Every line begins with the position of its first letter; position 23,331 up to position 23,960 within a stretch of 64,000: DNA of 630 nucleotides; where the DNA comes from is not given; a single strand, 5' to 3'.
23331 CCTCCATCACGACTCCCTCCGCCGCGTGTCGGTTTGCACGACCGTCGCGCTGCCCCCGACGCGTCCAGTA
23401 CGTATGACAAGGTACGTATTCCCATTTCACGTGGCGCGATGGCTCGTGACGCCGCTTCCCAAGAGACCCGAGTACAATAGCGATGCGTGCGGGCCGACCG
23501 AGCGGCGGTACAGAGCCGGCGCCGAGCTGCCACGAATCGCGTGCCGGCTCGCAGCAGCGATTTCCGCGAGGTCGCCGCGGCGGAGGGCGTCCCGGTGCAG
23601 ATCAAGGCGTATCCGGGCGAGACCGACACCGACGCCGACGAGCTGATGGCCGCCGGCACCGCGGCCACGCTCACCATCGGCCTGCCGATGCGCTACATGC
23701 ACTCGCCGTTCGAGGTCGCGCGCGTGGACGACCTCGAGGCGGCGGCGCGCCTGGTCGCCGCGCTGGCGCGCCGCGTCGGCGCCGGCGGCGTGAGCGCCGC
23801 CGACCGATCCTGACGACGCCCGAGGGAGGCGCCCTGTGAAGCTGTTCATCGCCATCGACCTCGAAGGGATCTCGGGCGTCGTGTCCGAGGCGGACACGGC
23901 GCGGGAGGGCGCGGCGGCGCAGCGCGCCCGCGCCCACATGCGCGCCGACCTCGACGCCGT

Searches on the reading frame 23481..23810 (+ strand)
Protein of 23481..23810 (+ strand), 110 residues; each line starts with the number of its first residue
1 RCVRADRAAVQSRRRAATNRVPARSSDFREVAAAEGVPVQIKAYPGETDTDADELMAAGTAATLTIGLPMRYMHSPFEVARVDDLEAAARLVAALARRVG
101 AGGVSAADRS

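Call 72: search_protein_families(library=pfam, max_evalue=0.00001, proteins=[window:23481-23810:+])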
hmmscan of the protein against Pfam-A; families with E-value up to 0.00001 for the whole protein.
window:23481-23810:+ (110 aa): 1 family
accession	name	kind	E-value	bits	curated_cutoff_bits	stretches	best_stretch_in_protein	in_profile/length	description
PF05343.19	Peptidase_M42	-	1.2e-11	44.7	23.2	1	27-91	228-292/292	M42 glutamyl aminopeptidase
